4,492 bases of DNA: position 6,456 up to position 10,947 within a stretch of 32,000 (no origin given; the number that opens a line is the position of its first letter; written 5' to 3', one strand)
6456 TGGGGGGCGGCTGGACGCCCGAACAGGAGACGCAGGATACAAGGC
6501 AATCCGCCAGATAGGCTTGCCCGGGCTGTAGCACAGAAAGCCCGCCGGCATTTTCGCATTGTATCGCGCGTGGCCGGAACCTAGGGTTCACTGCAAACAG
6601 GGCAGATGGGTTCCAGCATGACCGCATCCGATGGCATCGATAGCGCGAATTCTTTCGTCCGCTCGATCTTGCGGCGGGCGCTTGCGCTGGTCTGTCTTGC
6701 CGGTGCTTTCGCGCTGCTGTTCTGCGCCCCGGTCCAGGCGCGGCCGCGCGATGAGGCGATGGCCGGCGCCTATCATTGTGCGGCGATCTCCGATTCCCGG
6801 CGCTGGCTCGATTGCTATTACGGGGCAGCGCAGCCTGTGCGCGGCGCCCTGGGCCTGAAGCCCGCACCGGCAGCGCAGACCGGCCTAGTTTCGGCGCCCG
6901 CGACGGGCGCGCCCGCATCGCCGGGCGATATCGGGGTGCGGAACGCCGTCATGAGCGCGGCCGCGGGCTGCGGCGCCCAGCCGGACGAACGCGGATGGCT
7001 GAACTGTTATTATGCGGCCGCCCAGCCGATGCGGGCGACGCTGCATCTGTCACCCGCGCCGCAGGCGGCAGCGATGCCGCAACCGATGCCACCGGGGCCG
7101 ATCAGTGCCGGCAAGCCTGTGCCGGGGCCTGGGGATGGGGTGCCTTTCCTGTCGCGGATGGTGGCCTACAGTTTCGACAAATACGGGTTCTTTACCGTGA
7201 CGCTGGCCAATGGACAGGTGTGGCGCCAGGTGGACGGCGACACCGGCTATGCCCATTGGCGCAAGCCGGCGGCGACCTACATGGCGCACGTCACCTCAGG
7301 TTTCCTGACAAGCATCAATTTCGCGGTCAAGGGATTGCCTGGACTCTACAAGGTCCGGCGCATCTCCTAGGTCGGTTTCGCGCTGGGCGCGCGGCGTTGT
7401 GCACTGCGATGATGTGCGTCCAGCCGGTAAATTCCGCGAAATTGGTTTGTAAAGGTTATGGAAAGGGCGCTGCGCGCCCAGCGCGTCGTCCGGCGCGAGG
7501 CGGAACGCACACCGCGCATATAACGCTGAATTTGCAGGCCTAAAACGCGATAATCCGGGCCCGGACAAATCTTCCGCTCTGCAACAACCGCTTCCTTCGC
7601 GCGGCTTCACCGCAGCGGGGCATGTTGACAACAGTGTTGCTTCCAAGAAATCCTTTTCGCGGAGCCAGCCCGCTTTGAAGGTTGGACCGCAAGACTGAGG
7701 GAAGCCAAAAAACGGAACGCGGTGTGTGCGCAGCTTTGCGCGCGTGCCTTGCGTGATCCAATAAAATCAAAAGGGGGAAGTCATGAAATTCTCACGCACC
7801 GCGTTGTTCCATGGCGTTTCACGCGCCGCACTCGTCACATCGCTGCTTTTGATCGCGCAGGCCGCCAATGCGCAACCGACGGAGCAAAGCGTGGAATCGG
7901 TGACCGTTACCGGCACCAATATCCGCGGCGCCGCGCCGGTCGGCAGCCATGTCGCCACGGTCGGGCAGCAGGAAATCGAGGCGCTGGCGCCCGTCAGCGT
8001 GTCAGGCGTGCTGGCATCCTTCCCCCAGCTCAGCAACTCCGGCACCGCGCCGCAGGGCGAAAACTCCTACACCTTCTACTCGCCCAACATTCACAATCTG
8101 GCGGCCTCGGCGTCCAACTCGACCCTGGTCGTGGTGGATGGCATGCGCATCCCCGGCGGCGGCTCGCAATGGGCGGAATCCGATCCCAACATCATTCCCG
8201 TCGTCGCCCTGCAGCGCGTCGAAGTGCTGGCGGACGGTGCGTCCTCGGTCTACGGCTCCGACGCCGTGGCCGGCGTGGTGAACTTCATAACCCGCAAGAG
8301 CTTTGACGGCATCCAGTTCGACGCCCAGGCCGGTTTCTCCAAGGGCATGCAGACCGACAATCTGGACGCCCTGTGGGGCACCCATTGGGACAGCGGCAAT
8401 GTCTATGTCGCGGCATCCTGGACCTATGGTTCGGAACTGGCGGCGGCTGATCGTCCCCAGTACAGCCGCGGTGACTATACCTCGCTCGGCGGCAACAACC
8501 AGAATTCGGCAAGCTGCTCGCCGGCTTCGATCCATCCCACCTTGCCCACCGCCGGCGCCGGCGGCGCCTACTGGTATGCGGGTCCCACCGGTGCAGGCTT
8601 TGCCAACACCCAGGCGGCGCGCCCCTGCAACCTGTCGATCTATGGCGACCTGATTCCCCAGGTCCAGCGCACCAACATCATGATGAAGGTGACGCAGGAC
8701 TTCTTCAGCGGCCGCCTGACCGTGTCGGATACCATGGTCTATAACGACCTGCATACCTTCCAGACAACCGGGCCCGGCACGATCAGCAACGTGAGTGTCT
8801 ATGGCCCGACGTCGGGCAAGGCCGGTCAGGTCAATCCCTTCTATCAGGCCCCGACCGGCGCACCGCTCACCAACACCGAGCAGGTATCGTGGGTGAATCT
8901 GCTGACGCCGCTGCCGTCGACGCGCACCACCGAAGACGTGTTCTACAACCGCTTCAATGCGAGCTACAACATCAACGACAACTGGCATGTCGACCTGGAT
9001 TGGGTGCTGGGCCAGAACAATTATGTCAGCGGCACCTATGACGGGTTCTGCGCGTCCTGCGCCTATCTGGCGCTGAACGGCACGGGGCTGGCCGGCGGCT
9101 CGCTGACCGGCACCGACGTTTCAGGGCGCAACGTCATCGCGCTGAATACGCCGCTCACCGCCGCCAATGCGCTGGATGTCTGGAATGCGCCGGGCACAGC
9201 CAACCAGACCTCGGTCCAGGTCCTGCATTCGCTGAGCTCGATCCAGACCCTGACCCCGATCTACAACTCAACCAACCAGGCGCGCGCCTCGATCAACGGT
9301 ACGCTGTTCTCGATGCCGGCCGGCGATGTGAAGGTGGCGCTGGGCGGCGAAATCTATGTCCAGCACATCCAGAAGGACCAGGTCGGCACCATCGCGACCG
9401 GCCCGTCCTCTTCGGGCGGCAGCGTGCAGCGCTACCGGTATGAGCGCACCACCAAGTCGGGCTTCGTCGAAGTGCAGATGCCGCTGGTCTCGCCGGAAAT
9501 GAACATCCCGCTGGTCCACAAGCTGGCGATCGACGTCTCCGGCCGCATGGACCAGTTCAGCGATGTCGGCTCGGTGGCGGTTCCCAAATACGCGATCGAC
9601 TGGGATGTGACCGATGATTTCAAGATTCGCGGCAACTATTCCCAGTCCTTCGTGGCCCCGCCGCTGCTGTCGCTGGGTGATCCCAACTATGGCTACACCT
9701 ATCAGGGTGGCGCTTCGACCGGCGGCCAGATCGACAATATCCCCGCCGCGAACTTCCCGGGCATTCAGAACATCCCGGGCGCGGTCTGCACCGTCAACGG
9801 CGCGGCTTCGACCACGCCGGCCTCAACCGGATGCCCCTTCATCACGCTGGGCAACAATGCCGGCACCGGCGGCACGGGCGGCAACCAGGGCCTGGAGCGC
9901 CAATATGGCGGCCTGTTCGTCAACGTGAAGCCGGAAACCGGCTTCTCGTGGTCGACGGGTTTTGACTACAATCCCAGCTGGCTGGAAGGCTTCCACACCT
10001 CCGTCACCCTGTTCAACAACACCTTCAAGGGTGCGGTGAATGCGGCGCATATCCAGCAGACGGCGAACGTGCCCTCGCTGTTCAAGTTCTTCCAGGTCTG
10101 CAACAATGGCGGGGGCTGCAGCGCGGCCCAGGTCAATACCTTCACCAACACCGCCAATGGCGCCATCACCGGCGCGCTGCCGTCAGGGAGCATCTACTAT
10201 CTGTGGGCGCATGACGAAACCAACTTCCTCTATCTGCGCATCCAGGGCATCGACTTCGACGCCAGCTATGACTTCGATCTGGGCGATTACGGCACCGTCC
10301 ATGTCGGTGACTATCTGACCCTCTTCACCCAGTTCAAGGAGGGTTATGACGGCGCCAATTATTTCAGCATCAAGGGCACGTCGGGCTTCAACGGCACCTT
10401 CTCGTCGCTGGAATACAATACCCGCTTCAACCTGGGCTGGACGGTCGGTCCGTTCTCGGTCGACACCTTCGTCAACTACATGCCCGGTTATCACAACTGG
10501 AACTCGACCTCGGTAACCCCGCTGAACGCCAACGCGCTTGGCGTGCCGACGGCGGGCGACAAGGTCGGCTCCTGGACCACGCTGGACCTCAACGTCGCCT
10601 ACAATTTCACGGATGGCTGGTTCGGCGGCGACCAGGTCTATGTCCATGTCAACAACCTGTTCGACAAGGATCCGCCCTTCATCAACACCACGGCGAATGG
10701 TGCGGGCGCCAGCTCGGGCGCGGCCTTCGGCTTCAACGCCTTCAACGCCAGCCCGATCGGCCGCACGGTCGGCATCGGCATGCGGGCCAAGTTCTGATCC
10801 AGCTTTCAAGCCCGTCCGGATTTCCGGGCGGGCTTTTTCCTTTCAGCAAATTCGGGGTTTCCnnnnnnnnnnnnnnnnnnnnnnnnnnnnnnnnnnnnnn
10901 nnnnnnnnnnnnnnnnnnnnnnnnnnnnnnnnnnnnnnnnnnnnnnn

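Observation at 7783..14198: TonB-dependent receptor followed by three exported class-II-aldolase-like proteins (2 x HpcH/HpaI-like, 1 x RraA-like)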

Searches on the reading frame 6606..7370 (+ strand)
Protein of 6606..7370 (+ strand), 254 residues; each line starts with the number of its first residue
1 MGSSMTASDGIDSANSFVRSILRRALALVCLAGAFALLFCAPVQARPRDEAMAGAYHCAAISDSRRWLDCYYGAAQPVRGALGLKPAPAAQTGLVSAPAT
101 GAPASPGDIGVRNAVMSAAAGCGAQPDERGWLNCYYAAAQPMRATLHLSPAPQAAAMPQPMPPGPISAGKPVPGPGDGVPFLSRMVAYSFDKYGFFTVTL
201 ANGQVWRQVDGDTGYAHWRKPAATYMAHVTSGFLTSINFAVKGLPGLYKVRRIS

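Call 18: search_protein_families(library=pfam, proteins=[window:6606-7370:+], max_evalue=0.001)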
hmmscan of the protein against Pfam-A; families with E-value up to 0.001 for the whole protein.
window:6606-7370:+ (254 aa): 0 families

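Call 34: search_protein_families(library=pfam, proteins=[window:6606-7370:+], max_evalue=0.01)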
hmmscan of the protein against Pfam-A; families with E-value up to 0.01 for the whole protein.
window:6606-7370:+ (254 aa): 0 families

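Call 67: search_protein_families(library=ncbifam, proteins=[window:6606-7370:+], max_evalue=0.01)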
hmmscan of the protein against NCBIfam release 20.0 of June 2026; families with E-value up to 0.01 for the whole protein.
window:6606-7370:+ (254 aa): 0 families

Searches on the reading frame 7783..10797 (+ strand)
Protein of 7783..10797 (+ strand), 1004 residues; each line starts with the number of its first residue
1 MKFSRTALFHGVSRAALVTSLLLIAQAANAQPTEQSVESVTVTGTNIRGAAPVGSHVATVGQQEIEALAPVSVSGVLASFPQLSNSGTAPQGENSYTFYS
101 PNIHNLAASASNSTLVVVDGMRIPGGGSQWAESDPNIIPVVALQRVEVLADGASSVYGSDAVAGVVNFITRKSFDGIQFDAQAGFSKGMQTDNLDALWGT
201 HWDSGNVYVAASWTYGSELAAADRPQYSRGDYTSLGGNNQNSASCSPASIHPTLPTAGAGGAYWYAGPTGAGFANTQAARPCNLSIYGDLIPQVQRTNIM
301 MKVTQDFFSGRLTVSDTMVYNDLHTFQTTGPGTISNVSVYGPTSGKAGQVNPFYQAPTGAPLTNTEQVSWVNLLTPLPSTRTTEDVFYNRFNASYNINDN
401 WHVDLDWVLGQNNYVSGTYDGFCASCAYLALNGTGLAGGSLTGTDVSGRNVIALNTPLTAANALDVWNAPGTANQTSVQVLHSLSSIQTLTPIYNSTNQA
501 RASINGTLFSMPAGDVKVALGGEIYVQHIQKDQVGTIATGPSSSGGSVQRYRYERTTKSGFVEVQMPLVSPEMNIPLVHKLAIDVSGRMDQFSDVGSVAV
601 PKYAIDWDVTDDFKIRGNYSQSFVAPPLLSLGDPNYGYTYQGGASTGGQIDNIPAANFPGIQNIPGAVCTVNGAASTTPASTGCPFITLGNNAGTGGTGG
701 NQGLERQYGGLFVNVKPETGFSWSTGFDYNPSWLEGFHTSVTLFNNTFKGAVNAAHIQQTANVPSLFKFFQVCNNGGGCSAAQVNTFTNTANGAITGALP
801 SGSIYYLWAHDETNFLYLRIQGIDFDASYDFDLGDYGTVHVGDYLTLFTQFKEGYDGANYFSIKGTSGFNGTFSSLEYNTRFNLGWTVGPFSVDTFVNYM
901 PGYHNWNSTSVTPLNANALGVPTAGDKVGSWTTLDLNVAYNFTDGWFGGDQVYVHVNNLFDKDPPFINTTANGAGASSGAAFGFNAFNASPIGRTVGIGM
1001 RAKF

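Call 3: search_protein_families(library=pfam, proteins=[window:7783-10797:+], max_evalue=0.1)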
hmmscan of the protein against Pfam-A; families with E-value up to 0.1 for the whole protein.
window:7783-10797:+ (1004 aa): 3 families
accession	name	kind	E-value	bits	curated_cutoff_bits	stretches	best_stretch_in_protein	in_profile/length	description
PF00593.30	TonB_dep_Rec_b-barrel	-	1.9e-19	71.3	27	1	356-959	31-436/436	TonB dependent receptor-like, beta-barrel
PF07715.20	Plug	-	1e-13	52.2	23.9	1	55-165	7-107/107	TonB-dependent Receptor Plug Domain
PF20622.4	Big_15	-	0.073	13.4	27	0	406-444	7-44/82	Bacterial Ig domain (Big_16)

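Call 4: search_protein_families(library=ncbifam, proteins=[window:7783-10797:+], max_evalue=0.1)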
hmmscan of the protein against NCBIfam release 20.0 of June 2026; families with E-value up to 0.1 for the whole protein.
window:7783-10797:+ (1004 aa): 16 families
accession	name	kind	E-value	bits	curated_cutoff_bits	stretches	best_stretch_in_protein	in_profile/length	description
TIGR01779.1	TonB-B12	equivalog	5.1e-22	78.2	599.7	2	14-185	3-168/614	TonB-dependent vitamin B12 receptor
NF007926.1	PRK10641.1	equivalog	2.5e-20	72.6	836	1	14-193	4-175/617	TonB-dependent vitamin B12 receptor BtuB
NF007478.2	PRK10064.1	equivalog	4.7e-20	71.4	745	2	12-175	7-162/663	catecholate siderophore receptor CirA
TIGR01785.1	TonB-hemin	subfamily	7.7e-16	57.7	316.85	1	38-185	2-143/677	TonB-dependent heme/hemoglobin receptor family protein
NF010011.0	PRK13484.1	equivalog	1.9e-15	56.2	1197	3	111-172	95-160/682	IreA family TonB-dependent siderophore receptor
NF010048.1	PRK13524.1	subfamily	1e-13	50.7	493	2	110-178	107-183/744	FepA family TonB-dependent siderophore receptor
NF010010.0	PRK13483.1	equivalog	1.4e-13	49.8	927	1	24-176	20-168/660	ligand-gated channel protein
NF010038.0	PRK13513.1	equivalog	1.2e-12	47.3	942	1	16-179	17-173/659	ligand-gated channel protein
NF010051.0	PRK13528.1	subfamily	5.6e-12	44.7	583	2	57-175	53-176/727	FepA family TonB-dependent siderophore receptor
NF010012.0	PRK13486.1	equivalog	6.2e-12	44.7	924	1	112-187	94-174/696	TonB-dependent receptor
NF050067.1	TonBEntbctnRecCfrA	equivalog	1.3e-10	40.2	1200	1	113-203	95-185/698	TonB-dependent ferric enterobactin receptor CfrA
TIGR01786.1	TonB-hemlactrns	subfamily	1.8e-08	33.2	323.75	2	113-185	73-148/719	TonB-dependent hemoglobin/transferrin/lactoferrin family receptor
NF007465.0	PRK10044.1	equivalog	6.9e-07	27.8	803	1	40-173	67-189/726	ferrichrome porin FhuA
NF053590.1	TonB_dep_TOL0244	equivalog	6e-05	21.9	645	1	108-208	77-175/604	TOL_0244 family TonB-dependent receptor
NF049945.1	TonB_dep_FCYXU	equivalog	0.0007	18.3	825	1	111-178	105-176/697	TonB-dependent receptor, FCYXU motif-type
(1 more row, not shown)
